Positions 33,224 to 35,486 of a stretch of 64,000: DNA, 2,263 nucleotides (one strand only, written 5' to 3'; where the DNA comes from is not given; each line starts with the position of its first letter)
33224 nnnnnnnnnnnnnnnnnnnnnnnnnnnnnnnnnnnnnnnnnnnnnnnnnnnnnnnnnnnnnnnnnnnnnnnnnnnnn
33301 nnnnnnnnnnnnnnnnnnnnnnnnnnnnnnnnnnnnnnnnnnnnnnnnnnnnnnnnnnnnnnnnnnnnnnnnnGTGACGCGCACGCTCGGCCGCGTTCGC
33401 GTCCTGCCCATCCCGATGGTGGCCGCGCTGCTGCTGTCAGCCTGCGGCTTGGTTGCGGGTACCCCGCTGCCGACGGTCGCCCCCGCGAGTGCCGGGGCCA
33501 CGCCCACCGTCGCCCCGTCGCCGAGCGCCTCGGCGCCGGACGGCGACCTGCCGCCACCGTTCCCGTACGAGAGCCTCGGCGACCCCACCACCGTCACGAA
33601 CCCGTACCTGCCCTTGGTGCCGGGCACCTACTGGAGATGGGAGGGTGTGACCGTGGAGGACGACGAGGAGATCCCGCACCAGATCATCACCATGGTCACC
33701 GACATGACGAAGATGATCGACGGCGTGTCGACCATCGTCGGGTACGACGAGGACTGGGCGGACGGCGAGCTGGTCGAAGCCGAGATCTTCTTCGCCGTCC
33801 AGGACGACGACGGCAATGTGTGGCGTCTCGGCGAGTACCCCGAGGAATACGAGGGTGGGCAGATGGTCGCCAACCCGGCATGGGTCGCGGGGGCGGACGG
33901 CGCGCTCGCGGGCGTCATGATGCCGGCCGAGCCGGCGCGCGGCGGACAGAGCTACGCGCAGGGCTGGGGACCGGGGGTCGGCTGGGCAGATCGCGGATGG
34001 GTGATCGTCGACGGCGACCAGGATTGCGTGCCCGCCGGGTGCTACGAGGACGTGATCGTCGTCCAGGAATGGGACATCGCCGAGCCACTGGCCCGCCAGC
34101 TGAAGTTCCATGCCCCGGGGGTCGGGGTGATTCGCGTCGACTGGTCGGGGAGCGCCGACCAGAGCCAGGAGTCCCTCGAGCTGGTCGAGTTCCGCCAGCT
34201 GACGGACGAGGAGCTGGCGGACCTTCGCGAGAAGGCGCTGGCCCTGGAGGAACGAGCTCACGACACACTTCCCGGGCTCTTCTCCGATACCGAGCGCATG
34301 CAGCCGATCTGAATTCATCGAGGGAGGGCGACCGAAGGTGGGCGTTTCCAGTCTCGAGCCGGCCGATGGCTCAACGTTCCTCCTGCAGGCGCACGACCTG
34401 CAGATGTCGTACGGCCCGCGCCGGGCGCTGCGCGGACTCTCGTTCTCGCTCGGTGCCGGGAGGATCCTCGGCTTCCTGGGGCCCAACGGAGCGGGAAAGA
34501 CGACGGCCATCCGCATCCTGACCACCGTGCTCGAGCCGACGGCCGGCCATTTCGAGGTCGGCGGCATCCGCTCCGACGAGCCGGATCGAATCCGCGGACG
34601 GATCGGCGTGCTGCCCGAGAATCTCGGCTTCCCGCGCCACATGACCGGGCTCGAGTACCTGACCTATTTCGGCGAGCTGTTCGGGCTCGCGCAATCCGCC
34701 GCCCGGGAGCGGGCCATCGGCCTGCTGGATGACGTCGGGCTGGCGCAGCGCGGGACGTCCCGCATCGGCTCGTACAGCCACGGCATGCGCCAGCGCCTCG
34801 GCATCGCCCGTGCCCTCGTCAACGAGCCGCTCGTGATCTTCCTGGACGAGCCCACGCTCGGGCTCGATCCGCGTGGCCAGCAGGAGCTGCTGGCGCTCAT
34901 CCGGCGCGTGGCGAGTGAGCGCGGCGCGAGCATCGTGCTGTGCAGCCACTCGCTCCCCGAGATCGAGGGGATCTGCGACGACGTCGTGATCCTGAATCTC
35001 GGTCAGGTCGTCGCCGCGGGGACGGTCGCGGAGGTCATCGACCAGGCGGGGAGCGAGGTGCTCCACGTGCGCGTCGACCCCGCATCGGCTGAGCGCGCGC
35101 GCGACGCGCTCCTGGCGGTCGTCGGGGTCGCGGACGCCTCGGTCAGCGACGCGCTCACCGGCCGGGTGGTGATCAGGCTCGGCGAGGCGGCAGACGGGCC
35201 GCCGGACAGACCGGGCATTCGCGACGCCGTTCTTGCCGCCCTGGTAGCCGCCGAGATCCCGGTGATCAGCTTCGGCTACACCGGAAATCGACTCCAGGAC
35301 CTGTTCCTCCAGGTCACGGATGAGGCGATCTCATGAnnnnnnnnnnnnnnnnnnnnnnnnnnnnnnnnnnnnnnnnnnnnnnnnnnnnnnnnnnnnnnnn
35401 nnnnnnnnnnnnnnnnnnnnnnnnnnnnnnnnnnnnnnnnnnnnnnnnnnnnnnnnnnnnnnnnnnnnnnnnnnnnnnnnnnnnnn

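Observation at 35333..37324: ABC-2 (NosY-like) permease fused to a complete type-1 copper cupredoxin domain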

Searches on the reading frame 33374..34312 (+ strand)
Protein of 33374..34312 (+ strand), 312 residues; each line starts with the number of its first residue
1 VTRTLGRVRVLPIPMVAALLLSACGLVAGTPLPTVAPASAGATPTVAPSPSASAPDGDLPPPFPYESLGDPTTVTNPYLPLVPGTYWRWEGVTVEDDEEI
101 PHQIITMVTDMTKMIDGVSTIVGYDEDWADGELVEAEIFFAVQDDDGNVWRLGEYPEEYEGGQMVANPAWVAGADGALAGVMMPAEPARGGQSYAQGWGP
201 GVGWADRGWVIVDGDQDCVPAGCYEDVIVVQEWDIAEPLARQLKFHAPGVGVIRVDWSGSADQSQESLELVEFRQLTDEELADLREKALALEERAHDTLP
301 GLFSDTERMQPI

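Call 3: search_protein_families(library=pfam, proteins=[window:33374-34312:+], max_evalue=0.01)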
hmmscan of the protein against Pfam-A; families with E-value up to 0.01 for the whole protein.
window:33374-34312:+ (312 aa): 0 families

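Call 4: search_protein_families(library=ncbifam, proteins=[window:33374-34312:+], max_evalue=0.01)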
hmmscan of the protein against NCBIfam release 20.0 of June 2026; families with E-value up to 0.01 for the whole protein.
window:33374-34312:+ (312 aa): 0 families

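Call 10: search_protein_families(library=pfam, proteins=[window:33374-34312:+], max_evalue=1)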
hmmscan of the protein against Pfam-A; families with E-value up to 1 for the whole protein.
window:33374-34312:+ (312 aa): 0 families

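Call 47: find_homologous_proteins(query=window:33374-34309:+)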
Query window:33374-34309:+ (312 aa): 1106 proteins with E <= 0.001 among 8000 candidates; the best 120 are listed.
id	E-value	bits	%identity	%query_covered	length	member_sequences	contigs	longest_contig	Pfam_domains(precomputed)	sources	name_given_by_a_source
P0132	3.0e-208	708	100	100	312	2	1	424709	-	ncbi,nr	ncbi:MAG: hypothetical protein K5924_06460 [Chloroflexi bacterium]|nr:hypothetical protein [Chlorofl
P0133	4.1e-158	544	76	100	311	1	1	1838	-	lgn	-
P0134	3.8e-144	498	57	70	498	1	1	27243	-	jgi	jgi:uncharacterized protein YbaA (DUF1428 family)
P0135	1.1e-140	486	50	90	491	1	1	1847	-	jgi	-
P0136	2.8e-139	482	47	86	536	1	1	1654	-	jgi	jgi:hypothetical protein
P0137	1.2e-137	476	49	81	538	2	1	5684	-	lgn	-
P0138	2.7e-137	475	53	78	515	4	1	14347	-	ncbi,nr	ncbi:MAG TPA: hypothetical protein VLE70_22510, partial [Anaerolineae bacterium]|nr:hypothetical pro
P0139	5.0e-136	471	77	83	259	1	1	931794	-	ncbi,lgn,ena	-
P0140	2.5e-134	465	67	97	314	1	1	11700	-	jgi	jgi:hypothetical protein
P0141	5.2e-134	464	66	99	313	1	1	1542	-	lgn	-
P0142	1.0e-132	460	68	92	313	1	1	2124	-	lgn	-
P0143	9.7e-132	457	50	72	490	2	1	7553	-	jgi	-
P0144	3.5e-131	455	67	99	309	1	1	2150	-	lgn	-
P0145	2.4e-128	446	48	78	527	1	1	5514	-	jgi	jgi:hypothetical protein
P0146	2.8e-127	442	50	74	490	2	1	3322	-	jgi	jgi:hypothetical protein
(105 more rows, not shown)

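Call 54: predict_structure(alignment_id=A3)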
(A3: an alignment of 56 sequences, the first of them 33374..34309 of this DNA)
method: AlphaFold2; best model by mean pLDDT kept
length: 312 residues; sequences in the alignment: 56
mean_pLDDT: 88.2   pTM: 0.79
mean pLDDT of the five models: 88.2, 88.0, 87.7, 86.8, 86.3
residues with pLDDT >= 90: 223; 70-90: 32; 50-70: 41; < 50: 16
segments of 3 or more residues with pLDDT < 50: 48-53
pLDDT, mean of each block of 10 residues (from residue 1): 52 53 54 64 57 57 96 98 99 96 99 98 98 98 98 97 97 94 94 86 86 96 98 89 97 95 93 99 99 98 96 94
secondary structure, 60 per line:
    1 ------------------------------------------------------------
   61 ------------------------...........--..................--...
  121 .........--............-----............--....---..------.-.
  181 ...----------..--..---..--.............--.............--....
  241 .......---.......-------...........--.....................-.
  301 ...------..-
elements in order: E85-95 E98-115 E118-129 E132-143 E149-160 E163-166 E180-183 E207-219 E222-234 E237-247 E251-257 E265-275 H278-298 H300-303

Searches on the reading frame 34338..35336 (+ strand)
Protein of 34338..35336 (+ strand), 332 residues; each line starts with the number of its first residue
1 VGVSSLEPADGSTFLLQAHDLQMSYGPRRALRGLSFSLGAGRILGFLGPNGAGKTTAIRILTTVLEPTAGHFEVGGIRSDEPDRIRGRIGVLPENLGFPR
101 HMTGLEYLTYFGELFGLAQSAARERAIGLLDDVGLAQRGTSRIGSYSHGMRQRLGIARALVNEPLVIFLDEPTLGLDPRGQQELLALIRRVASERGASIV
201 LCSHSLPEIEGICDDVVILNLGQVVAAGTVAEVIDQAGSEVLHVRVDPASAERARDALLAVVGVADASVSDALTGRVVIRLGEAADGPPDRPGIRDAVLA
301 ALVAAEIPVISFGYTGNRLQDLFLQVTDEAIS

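Call 3: search_protein_families(library=pfam, proteins=[window:34338-35336:+], max_evalue=0.01)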
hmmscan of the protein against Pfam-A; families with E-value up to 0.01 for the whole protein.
window:34338-35336:+ (332 aa): 4 families
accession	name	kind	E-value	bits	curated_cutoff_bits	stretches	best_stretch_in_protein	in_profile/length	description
PF00005.33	ABC_tran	-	3.9e-27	96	25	1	31-173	1-136/137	ABC transporter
PF13304.12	AAA_21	-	1.8e-10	41.8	27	1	144-208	236-301/304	AAA domain, putative AbiEii toxin, Type IV TA system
PF13175.12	AAA_15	-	0.00089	19.4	32.1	0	163-205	328-370/374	AAA ATPase domain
PF13191.12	AAA_16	-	0.0024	18.9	32.6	0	47-193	30-161/167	AAA ATPase domain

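Call 4: search_protein_families(library=ncbifam, proteins=[window:34338-35336:+], max_evalue=0.01)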
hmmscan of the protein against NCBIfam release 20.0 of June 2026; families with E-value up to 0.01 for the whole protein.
window:34338-35336:+ (332 aa): 192 families (the best 25 are shown)
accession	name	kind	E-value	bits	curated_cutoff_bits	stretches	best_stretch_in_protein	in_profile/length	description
TIGR01188.1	drrA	subfamily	1.6e-68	231.3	312.45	1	25-327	3-301/302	daunorubicin resistance ABC transporter, ATP-binding protein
TIGR03522.1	GldA_ABC_ATP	equivalog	1.2e-52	179.3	402.6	1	18-249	5-235/301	gliding motility-associated ABC transporter ATP-binding subunit GldA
TIGR03864.1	PQQ_ABC_ATP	hypoth_equivalog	1.1e-47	162.5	302.25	1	16-242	2-228/236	ABC transporter, ATP-binding subunit, PQQ-dependent alcohol dehydrogenase system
NF010060.0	PRK13537.1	equivalog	6.8e-44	150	521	1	12-255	12-256/314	nodulation factor ABC transporter ATP-binding protein NodI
NF010059.0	PRK13536.1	equivalog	1.6e-39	135.6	549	1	13-244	41-273/342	nodulation factor ABC transporter ATP-binding protein NodI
TIGR03740.1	galliderm_ABC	subfamily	1.2e-38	133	309.75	1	16-226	1-204/223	lantibiotic protection ABC transporter ATP-binding subunit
NF033858.1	ABC2_perm_RbbA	equivalog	3.6e-37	127.8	1050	1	10-242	261-493/909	ribosome-associated ATPase/putative transporter RbbA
TIGR01288.1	nodI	equivalog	3.9e-36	124.6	424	1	19-244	8-234/303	nodulation factor ABC transporter ATP-binding protein NodI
TIGR04521.1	ECF_ATPase_2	equivalog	6.7e-35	120.5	330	1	28-237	18-236/279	energy-coupling factor transporter ATPase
TIGR04406.1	LPS_export_lptB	equivalog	8.8e-35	120.1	240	1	16-237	2-226/239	LPS export ABC transporter ATP-binding protein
TIGR01186.1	proV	subfamily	3e-33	115.4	326.6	1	26-240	4-224/363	betaine/proline/choline family ABC transporter ATP-binding protein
NF008449.1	PRK11300.1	equivalog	8e-32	110.5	362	1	13-236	3-244/255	high-affinity branched-chain amino acid ABC transporter ATP-binding protein LivG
TIGR03005.1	ectoine_ehuA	equivalog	5e-31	107.8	345.4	1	18-238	3-239/252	ectoine/hydroxyectoine ABC transporter ATP-binding protein EhuA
TIGR03873.1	F420-0_ABC_ATP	hypoth_equivalog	8.5e-31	107.1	372.4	1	16-237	2-228/256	putative F420-0 ABC transporter ATP-binding protein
TIGR02315.1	ABC_phnC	equivalog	1.4e-30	106.5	266.1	1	16-237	2-237/243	phosphonate ABC transporter ATP-binding protein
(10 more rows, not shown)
